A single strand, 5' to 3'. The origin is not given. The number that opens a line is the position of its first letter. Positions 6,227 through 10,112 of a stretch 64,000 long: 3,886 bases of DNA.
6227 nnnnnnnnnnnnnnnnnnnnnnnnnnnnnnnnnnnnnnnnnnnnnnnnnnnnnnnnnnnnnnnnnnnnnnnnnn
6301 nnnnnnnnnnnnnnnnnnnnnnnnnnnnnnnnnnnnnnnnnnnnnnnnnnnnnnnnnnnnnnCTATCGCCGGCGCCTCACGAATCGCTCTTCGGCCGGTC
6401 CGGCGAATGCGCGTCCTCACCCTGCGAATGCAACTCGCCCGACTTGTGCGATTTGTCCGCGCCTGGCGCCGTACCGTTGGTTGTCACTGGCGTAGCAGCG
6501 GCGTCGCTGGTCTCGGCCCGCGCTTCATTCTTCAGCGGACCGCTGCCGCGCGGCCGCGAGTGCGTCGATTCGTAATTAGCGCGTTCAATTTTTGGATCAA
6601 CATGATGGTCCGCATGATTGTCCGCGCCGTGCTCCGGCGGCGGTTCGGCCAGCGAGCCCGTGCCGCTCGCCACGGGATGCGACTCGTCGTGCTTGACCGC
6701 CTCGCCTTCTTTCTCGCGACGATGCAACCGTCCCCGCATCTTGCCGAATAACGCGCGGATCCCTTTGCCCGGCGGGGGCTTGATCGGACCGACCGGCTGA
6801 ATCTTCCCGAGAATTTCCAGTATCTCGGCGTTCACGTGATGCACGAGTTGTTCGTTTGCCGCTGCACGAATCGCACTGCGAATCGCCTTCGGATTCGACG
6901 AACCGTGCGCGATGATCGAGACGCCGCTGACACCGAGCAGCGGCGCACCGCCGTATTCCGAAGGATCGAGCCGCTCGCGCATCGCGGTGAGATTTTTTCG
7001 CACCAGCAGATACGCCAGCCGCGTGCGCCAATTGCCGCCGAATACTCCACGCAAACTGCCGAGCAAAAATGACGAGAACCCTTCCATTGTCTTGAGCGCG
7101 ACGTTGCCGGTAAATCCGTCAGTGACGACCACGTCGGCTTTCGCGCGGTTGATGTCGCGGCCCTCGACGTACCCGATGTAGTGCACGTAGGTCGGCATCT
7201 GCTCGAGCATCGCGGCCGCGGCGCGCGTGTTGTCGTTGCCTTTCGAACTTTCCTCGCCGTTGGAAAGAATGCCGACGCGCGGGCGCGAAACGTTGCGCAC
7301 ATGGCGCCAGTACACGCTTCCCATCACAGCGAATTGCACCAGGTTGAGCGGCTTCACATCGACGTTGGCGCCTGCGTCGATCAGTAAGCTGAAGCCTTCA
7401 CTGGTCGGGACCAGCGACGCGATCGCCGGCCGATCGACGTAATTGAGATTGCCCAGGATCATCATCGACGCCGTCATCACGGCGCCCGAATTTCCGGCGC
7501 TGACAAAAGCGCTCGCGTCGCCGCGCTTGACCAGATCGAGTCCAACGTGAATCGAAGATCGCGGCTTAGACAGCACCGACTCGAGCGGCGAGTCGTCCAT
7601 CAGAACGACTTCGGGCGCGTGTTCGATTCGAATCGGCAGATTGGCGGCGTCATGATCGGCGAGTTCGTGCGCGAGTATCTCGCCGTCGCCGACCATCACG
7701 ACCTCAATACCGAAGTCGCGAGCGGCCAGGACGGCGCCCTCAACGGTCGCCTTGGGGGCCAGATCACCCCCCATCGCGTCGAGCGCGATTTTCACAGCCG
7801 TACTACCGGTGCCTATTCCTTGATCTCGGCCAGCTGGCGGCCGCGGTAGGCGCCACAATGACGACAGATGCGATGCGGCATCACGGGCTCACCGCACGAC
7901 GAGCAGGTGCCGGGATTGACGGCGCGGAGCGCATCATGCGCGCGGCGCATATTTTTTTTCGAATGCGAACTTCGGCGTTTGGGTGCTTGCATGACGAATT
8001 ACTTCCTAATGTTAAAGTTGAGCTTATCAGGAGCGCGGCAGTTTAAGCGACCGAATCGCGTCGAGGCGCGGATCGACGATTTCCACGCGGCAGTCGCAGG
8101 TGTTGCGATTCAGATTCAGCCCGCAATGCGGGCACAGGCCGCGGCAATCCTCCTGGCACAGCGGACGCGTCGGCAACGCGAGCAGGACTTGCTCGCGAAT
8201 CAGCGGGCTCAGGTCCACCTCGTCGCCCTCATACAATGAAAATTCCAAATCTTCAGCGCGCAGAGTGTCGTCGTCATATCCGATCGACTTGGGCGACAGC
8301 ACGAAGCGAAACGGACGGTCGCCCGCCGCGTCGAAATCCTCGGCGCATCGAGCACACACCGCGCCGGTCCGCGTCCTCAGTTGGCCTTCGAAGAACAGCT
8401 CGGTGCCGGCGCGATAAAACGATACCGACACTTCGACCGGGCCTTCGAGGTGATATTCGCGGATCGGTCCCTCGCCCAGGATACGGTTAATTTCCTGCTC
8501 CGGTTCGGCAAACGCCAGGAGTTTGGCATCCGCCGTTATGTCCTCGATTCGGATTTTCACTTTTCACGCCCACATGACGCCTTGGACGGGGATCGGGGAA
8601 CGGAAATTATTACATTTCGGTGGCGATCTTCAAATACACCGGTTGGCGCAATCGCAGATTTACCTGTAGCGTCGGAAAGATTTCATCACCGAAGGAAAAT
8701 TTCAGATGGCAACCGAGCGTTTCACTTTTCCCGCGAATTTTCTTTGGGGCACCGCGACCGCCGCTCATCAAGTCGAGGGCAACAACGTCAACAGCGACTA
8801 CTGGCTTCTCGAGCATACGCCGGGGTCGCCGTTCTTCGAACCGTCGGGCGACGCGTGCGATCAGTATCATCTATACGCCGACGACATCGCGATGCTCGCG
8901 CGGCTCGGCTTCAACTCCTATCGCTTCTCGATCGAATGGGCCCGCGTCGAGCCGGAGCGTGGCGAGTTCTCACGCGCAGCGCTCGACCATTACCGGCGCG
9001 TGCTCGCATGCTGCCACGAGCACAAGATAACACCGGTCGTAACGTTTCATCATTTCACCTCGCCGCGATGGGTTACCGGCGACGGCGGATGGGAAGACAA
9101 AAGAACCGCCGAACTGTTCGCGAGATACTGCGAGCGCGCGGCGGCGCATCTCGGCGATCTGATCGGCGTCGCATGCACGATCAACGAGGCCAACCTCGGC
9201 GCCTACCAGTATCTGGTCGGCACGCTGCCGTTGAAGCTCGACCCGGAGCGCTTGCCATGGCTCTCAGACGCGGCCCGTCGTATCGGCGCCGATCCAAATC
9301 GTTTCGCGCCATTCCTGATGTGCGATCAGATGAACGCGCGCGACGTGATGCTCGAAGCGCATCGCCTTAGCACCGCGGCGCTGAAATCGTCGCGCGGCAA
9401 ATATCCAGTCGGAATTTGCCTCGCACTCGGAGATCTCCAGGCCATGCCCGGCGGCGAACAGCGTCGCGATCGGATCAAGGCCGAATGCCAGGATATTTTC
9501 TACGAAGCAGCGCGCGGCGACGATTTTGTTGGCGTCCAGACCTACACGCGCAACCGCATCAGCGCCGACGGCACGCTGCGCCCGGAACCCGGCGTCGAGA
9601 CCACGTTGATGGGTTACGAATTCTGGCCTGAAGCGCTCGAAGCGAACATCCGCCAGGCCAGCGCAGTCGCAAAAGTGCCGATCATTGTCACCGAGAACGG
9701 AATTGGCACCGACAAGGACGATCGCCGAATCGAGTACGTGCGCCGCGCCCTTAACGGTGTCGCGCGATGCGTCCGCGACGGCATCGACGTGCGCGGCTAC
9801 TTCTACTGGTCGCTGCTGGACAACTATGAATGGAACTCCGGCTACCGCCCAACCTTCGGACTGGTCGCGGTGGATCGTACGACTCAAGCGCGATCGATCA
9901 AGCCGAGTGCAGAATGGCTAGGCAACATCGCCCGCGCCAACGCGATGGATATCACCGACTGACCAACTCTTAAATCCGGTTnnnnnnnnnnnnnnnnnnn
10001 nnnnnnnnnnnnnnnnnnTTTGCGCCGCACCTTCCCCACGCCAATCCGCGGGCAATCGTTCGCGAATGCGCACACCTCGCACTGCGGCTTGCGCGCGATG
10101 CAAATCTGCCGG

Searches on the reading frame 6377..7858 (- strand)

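Call 63: search_protein_families(library=pfam, proteins=[window:6377-7858:-], max_evalue=0.00001)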
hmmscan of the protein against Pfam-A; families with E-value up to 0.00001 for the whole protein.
window:6377-7858:- (493 aa): 1 family
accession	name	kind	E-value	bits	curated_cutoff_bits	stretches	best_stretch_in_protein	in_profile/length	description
PF02504.20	FA_synthesis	-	5.8e-103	344.8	29.1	1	22-335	1-315/324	Fatty acid synthesis protein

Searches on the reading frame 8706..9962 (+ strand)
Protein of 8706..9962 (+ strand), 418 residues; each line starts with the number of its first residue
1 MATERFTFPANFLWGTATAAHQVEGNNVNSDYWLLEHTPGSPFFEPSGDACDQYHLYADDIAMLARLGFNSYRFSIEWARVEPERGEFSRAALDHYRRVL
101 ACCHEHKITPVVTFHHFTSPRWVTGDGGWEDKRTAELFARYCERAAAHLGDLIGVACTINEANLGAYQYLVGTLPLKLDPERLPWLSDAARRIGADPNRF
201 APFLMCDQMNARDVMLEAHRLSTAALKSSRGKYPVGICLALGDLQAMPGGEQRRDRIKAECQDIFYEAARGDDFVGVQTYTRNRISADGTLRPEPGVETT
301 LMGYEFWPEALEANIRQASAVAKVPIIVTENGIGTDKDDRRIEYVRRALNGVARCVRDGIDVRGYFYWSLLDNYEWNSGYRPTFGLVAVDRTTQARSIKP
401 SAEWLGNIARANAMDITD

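Call 63: search_protein_families(library=pfam, proteins=[window:8706-9962:+], max_evalue=0.00001)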
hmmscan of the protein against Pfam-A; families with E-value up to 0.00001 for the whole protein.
window:8706-9962:+ (418 aa): 1 family
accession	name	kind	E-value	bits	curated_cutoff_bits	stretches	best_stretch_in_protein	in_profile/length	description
PF00232.24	Glyco_hydro_1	-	1.8e-70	238.1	22.6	2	6-175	3-180/453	Glycosyl hydrolase family 1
